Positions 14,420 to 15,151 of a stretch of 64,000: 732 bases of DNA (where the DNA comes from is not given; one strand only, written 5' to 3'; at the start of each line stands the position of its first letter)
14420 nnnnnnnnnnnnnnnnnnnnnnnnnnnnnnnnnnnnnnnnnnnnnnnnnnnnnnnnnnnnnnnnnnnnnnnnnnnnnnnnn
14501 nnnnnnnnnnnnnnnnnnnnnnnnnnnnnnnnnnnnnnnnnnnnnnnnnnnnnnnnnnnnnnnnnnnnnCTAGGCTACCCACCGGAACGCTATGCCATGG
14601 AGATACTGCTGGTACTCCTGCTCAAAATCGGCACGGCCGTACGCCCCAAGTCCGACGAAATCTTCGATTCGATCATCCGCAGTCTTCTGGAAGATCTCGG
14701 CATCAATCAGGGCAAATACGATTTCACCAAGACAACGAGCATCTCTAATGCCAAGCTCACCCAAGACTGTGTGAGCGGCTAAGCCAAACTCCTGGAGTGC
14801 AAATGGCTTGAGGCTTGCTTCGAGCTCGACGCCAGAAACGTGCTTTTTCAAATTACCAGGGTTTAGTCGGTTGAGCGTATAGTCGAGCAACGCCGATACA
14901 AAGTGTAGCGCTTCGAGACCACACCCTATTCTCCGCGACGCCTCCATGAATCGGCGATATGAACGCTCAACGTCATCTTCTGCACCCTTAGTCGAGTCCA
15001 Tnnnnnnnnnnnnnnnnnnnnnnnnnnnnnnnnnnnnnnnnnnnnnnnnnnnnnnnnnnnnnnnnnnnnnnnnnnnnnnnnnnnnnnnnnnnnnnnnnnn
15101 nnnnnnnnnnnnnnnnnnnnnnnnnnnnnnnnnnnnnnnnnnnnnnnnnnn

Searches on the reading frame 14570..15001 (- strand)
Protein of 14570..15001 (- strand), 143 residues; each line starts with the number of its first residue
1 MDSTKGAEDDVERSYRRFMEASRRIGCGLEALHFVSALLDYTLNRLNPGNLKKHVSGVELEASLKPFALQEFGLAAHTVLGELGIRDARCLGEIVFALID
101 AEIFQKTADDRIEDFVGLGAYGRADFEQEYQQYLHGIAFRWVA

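Call 4: search_protein_families(library=pfam, proteins=[window:14570-15001:-], max_evalue=0.1)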
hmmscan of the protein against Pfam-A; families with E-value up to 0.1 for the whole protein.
window:14570-15001:- (143 aa): 0 families

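Call 6: search_protein_families(library=ncbifam, proteins=[window:14570-15001:-], max_evalue=1)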
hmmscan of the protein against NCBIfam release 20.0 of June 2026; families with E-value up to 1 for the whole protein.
window:14570-15001:- (143 aa): 1 family
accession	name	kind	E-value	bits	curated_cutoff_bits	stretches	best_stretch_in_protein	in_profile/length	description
TIGR04138.1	Plancto_Ver_chp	hypoth_equivalog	5.5e-22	78.1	60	1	30-121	15-109/123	Minf_1886 family protein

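Call 7: search_protein_families(library=padloc, proteins=[window:14570-15001:-], max_evalue=1)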
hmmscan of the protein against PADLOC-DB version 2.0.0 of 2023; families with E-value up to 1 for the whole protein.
window:14570-15001:- (143 aa): 0 families

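Call 8: search_protein_families(library=phrogs, proteins=[window:14570-15001:-], max_evalue=1)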
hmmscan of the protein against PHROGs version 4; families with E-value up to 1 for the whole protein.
window:14570-15001:- (143 aa): 0 families

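Call 13: find_homologous_proteins(query=window:14570-15001:-, max_evalue=0.001)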
Query window:14570-15001:- (143 aa): 1 proteins with E <= 0.001 among 24 candidates.
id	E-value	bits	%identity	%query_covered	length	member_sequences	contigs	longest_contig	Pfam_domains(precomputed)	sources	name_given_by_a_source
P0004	4.6e-89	314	100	100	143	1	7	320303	-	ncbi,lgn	-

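Call 14: find_encoding_contigs(protein=P0004, flank=10000, max_places=10)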
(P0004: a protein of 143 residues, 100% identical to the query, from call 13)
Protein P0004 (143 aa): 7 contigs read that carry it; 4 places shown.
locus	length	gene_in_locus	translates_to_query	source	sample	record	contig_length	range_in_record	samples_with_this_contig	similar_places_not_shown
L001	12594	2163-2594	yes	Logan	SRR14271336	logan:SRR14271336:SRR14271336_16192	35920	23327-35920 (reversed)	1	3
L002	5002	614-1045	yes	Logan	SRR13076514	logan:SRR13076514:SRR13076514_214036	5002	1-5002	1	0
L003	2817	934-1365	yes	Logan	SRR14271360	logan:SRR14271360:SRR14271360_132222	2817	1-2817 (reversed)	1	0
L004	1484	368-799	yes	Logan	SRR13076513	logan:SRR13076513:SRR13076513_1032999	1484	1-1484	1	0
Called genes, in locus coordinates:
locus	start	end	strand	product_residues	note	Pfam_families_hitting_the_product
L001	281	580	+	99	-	PF01741:MscL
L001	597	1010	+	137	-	PF08570:DUF1761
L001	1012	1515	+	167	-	-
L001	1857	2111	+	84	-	PF01035:DNA_binding_1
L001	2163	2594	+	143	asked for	-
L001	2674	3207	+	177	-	-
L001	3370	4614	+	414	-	PF00070:Pyr_redox (faint), PF00890:FAD_binding_2, PF01134:GIDA (faint), PF01266:DAO (faint), PF03486:HI0933_like, PF07992:Pyr_redox_2 (faint), PF12831:FAD_oxidored, PF22780:HI0933_like_1st, +2 more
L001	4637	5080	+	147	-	-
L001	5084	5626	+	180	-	-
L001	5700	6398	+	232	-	PF20260:PUA_4, PF04452:Methyltrans_RNA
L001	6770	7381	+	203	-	PF00588:SpoU_methylase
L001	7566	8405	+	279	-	PF01551:Peptidase_M23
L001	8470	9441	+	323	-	-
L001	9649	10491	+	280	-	-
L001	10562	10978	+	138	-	-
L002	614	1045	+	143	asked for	-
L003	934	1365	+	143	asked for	-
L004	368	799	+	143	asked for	-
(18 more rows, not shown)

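Call 17: list_cluster_members(proteins=[P0004, P0001, P0002, P0003])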
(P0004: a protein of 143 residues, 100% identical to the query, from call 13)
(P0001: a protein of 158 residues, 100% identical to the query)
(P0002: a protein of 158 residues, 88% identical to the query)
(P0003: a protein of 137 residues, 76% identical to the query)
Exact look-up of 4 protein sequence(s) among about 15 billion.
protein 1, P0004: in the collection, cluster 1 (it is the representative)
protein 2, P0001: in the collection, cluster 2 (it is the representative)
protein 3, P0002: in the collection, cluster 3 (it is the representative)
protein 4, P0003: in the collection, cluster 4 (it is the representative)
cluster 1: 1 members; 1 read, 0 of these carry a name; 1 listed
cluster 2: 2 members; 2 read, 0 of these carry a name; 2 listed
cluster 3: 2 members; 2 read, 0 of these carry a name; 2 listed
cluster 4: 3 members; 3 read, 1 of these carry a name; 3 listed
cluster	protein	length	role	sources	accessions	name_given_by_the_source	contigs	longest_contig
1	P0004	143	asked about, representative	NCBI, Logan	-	-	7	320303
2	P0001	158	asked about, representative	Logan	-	-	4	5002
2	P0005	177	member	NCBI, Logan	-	-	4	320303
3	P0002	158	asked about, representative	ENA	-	-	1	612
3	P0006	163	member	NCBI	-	-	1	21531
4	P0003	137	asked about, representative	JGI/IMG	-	hypothetical protein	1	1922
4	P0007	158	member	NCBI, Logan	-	-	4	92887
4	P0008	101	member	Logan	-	-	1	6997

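Call 19: find_encoding_contigs(protein=P0007, flank=10000, max_places=6)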
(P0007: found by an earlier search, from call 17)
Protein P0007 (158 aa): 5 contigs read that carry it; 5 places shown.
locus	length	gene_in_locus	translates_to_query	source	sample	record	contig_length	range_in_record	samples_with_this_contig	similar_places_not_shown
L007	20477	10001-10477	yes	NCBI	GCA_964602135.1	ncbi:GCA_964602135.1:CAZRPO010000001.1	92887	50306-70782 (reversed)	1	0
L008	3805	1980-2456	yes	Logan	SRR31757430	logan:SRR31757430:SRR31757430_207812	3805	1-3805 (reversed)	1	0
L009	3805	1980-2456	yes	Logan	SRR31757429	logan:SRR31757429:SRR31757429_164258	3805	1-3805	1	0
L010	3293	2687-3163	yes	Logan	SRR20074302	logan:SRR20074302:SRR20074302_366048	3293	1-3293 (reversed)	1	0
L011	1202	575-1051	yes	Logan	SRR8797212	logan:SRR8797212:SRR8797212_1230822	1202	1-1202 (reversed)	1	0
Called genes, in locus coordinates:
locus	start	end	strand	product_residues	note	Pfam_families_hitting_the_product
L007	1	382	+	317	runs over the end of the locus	PF01134:GIDA (faint), PF07992:Pyr_redox_2, PF12831:FAD_oxidored (weak), PF13738:Pyr_redox_3, PF00070:Pyr_redox (weak)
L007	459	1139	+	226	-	-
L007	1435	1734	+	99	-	PF00166:Cpn10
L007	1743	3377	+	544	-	PF00118:Cpn60_TCP1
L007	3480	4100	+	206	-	-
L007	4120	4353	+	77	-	-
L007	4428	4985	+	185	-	PF04011:LemA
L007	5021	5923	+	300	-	PF01435:Peptidase_M48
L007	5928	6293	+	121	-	-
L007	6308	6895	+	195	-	PF00990:GGDEF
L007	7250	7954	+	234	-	-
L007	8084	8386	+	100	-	PF01741:MscL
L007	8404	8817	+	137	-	PF08570:DUF1761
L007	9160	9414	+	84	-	PF01035:DNA_binding_1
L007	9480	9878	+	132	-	-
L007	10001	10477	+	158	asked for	-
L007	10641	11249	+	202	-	PF00702:Hydrolase, PF13419:HAD_2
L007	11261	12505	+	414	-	PF00890:FAD_binding_2, PF01134:GIDA (faint), PF01266:DAO (weak), PF03486:HI0933_like, PF07992:Pyr_redox_2 (weak), PF12831:FAD_oxidored, PF13450:NAD_binding_8 (weak), PF22780:HI0933_like_1st, +1 more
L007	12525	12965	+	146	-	-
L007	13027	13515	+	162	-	-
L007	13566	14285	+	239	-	PF20260:PUA_4, PF04452:Methyltrans_RNA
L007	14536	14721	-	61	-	-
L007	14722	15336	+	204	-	PF00588:SpoU_methylase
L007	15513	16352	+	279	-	PF01551:Peptidase_M23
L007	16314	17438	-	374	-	-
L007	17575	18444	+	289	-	-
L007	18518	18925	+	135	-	-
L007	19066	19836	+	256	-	PF01909:NTP_transf_2 (faint)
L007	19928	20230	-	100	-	-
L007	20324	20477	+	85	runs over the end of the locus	PF00085:Thioredoxin (weak)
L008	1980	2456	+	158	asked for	-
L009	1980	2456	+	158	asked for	-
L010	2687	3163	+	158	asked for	-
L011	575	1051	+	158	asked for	-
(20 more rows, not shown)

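Call 20: find_encoding_contigs(protein=P0006, flank=10000, max_places=6)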
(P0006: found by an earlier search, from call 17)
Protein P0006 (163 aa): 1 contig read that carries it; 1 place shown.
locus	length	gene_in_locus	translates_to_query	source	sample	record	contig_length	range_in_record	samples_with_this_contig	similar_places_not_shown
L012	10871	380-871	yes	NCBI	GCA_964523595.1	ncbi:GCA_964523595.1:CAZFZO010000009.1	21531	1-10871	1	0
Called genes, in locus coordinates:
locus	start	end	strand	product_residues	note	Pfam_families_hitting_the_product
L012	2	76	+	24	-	?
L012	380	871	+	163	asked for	-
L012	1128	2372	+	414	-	PF00070:Pyr_redox (faint), PF00890:FAD_binding_2, PF01134:GIDA (faint), PF01262:AlaDh_PNT_C (faint), PF03486:HI0933_like, PF07992:Pyr_redox_2 (weak), PF12831:FAD_oxidored, PF22780:HI0933_like_1st, +3 more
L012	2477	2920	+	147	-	-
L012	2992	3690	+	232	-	PF20260:PUA_4, PF04452:Methyltrans_RNA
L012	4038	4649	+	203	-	PF00588:SpoU_methylase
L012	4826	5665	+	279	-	PF01551:Peptidase_M23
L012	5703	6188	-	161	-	-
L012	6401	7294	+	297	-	-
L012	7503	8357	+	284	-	-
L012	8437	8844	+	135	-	-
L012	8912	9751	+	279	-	-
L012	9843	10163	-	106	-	-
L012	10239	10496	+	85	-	-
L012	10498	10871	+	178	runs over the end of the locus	-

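Call 25: find_related_loci(query=A1, collection=genome_contigs, flank=6000)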
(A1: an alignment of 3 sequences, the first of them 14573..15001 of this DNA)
Query A1 (143 aa) in genome_contigs; peptide patterns used: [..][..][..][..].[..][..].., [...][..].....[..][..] (x = any residue, [..] = any of these).
158 stretches matched a pattern; 27 encode a relative of the query (tblastn E <= 1e-3); 27 distinct loci.
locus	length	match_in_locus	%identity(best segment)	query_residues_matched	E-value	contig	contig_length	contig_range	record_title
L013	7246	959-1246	39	31-130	2e-16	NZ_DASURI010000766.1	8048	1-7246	MAG: Longimicrobium sp. isolate SMAG_U1703 k141_485619, whole genome shotgun sequence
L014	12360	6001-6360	35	1-130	6e-16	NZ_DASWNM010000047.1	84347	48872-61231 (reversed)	MAG: Longimicrobium sp. isolate SMAG_U3414 k141_79083, whole genome shotgun sequence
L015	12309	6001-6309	39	23-132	6e-16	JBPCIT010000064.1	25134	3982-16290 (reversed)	MAG: Longimicrobiaceae bacterium isolate TH_ant_mag_7 S1Ck127_10184253_flag_1_multi_11.0000_len_25134, whole genome shot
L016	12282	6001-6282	42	34-131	7e-16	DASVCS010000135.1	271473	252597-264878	MAG TPA_asm: Longimicrobiales bacterium isolate SMAG_U2013 k141_530048, whole genome shotgun sequence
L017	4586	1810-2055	41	34-118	2e-15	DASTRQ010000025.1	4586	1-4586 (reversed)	MAG TPA_asm: Gemmatimonadales bacterium isolate SMAG_U2258 k141_19036, whole genome shotgun sequence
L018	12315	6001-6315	38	23-130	2e-15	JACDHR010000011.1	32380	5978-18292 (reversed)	MAG: Gemmatimonadetes bacterium isolate MGR_bin443 SD2911_NODE_193_length_32380_cov_2.123368, whole genome shotgun seque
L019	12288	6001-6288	38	31-130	4e-15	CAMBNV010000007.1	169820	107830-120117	MAG: Gemmatimonas phototrophica isolate MsH-01oct19-247 genome assembly, contig: MsH-01oct19-C84, whole genome shotgun s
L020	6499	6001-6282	41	34-131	4e-15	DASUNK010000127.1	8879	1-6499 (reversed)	MAG TPA_asm: Longimicrobiaceae bacterium isolate SMAG_U1598 k141_1106054, whole genome shotgun sequence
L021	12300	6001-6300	39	7-115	6e-15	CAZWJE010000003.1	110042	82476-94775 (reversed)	MAG TPA_asm: uncultured Gemmatimonas sp. isolate binchicken_co235_338 genome assembly, contig: NODE_385_length_110042_co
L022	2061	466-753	37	31-130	2e-14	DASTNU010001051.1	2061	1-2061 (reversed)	MAG TPA_asm: Longimicrobium sp. isolate SMAG_U2152 k141_450984, whole genome shotgun sequence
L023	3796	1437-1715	42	34-130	3e-14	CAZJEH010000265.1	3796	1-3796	MAG TPA_asm: uncultured Gemmatimonas sp. isolate SRP268622_co1_219 genome assembly, contig: NODE_61924_length_3796_cov_6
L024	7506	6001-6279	39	34-130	5e-14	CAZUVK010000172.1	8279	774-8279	MAG TPA_asm: uncultured Gemmatimonas sp. isolate SRP344714_co1_357 genome assembly, contig: NODE_15334_length_8279_cov_4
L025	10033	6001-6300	38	7-115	5e-14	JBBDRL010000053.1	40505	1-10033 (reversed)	MAG: Gemmatimonadota bacterium isolate LejiaC_66_33 Lejia_C_2291_length_40505_cov_20, whole genome shotgun sequence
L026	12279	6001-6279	39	34-130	2e-13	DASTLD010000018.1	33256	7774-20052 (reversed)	MAG TPA_asm: Longimicrobium sp. isolate SMAG_U2535 k141_1096795, whole genome shotgun sequence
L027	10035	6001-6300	37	7-115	1e-13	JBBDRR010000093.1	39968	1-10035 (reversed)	MAG: Gemmatimonadota bacterium isolate LejiaC_67_13 Lejia_C_2338_length_39968_cov_8, whole genome shotgun sequence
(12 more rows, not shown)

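Call 41: find_homologous_proteins(query=A4, max_evalue=0.001)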
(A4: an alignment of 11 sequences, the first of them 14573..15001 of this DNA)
Query A4 (11 sequences) (143 aa, profile of the alignment): 3877 proteins with E <= 0.001 among 8000 candidates; the best 120 are listed.
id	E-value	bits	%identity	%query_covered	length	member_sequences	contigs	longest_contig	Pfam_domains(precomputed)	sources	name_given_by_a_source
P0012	1.1e-58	214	28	68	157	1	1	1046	-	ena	-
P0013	1.3e-55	205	42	68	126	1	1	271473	-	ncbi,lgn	ncbi:MAG TPA: Minf_1886 family protein [Longimicrobiales bacterium]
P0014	1.9e-55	204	39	77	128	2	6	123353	-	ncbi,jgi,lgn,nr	ncbi:hypothetical protein BH24GEM3_BH24GEM3_03170 [soil metagenome]|jgi:uncharacterized repeat prote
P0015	2.6e-54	200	39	68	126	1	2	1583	-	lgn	-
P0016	4.2e-54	200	41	71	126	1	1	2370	-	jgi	jgi:uncharacterized repeat protein (TIGR04138 family)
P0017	4.6e-54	200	37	68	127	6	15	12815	-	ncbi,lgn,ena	-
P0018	5.3e-54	199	40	71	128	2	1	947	-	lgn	-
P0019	6.1e-54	199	38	77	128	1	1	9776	-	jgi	-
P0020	6.2e-54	199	36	77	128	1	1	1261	-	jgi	jgi:uncharacterized repeat protein (TIGR04138 family)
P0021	1.5e-53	198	36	91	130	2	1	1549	-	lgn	-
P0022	1.5e-53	198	37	68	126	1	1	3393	-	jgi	jgi:uncharacterized repeat protein (TIGR04138 family)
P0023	1.7e-53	198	42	70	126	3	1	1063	-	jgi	-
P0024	1.9e-53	198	39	68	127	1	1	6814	-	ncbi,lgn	-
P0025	2.0e-53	197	39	76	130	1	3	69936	-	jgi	jgi:uncharacterized repeat protein (TIGR04138 family)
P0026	2.5e-53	197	36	92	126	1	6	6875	-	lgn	-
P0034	6.7e-53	196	37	91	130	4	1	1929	-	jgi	jgi:uncharacterized repeat protein (TIGR04138 family)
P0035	6.8e-53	196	38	70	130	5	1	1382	-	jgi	jgi:uncharacterized repeat protein (TIGR04138 family)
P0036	7.4e-53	196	38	68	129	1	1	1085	-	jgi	jgi:uncharacterized repeat protein (TIGR04138 family)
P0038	7.8e-53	196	44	57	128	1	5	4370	-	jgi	jgi:uncharacterized repeat protein (TIGR04138 family)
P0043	1.2e-52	195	39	57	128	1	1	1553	-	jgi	jgi:uncharacterized repeat protein (TIGR04138 family)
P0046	1.2e-52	195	37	91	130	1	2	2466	-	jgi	jgi:uncharacterized repeat protein (TIGR04138 family)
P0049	1.5e-52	195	43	68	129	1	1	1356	-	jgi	jgi:uncharacterized repeat protein (TIGR04138 family)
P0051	1.6e-52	195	35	91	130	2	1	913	-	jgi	jgi:uncharacterized repeat protein (TIGR04138 family)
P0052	1.7e-52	194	37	70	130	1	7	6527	-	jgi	jgi:uncharacterized repeat protein (TIGR04138 family)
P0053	1.8e-52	194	37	92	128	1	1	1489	-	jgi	jgi:uncharacterized repeat protein (TIGR04138 family)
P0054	1.8e-52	194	35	91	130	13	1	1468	-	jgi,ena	jgi:uncharacterized repeat protein (TIGR04138 family)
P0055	2.0e-52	194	35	91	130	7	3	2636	-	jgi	jgi:uncharacterized repeat protein (TIGR04138 family)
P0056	2.1e-52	194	40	57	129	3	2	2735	-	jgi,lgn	jgi:uncharacterized repeat protein (TIGR04138 family)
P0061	2.3e-52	194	37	76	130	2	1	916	-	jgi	jgi:uncharacterized repeat protein (TIGR04138 family)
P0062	2.3e-52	194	35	94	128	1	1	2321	-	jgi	jgi:uncharacterized repeat protein (TIGR04138 family)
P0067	2.7e-52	194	35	91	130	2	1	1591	-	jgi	jgi:uncharacterized repeat protein (TIGR04138 family)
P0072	3.4e-52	193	42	53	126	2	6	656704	-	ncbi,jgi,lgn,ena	jgi:uncharacterized repeat protein (TIGR04138 family)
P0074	3.5e-52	193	47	38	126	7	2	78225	-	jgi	jgi:uncharacterized repeat protein (TIGR04138 family)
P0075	3.6e-52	193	40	57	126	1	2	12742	-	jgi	jgi:uncharacterized repeat protein (TIGR04138 family)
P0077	4.4e-52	193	35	69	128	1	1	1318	-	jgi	jgi:uncharacterized repeat protein (TIGR04138 family)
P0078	4.8e-52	193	36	92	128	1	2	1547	-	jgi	jgi:uncharacterized repeat protein (TIGR04138 family)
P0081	5.3e-52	193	37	71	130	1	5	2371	-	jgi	jgi:uncharacterized repeat protein (TIGR04138 family)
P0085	5.8e-52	193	41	51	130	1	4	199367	-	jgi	jgi:uncharacterized repeat protein (TIGR04138 family)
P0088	6.2e-52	193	37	95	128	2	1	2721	-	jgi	jgi:uncharacterized repeat protein (TIGR04138 family)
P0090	6.5e-52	193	42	55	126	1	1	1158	-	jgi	jgi:uncharacterized repeat protein (TIGR04138 family)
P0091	6.7e-52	193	35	91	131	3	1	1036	-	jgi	jgi:uncharacterized repeat protein (TIGR04138 family)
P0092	6.7e-52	193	35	91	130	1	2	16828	-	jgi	jgi:uncharacterized repeat protein (TIGR04138 family)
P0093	6.8e-52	193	34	87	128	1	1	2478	-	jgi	jgi:uncharacterized repeat protein (TIGR04138 family)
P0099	9.4e-52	192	39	68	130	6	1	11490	-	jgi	jgi:uncharacterized repeat protein (TIGR04138 family)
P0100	9.5e-52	192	39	68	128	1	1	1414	-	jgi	jgi:uncharacterized repeat protein (TIGR04138 family)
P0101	9.7e-52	192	38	71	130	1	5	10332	-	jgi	jgi:uncharacterized repeat protein (TIGR04138 family)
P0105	1.3e-51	192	38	78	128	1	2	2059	-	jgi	jgi:uncharacterized repeat protein (TIGR04138 family)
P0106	1.3e-51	192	41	57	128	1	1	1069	-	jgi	jgi:uncharacterized repeat protein (TIGR04138 family)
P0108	1.4e-51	192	35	91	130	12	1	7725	-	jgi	jgi:uncharacterized repeat protein (TIGR04138 family)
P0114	1.8e-51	191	34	86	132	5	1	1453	-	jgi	jgi:uncharacterized repeat protein (TIGR04138 family)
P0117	2.2e-51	191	35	95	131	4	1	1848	-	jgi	jgi:uncharacterized repeat protein (TIGR04138 family)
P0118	2.2e-51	191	35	76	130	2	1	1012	-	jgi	jgi:uncharacterized repeat protein (TIGR04138 family)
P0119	2.3e-51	191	39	68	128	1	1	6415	-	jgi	jgi:uncharacterized repeat protein (TIGR04138 family)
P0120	2.5e-51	191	37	76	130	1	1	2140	-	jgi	jgi:uncharacterized repeat protein (TIGR04138 family)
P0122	2.7e-51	191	36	91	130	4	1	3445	-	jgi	jgi:uncharacterized repeat protein (TIGR04138 family)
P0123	2.8e-51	191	40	76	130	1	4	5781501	-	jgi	jgi:uncharacterized repeat protein (TIGR04138 family)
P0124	2.9e-51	190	38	68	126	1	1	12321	-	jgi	jgi:uncharacterized repeat protein (TIGR04138 family)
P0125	2.9e-51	190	35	55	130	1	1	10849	-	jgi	jgi:uncharacterized repeat protein (TIGR04138 family)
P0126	3.0e-51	190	45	55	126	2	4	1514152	-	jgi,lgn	jgi:uncharacterized repeat protein (TIGR04138 family)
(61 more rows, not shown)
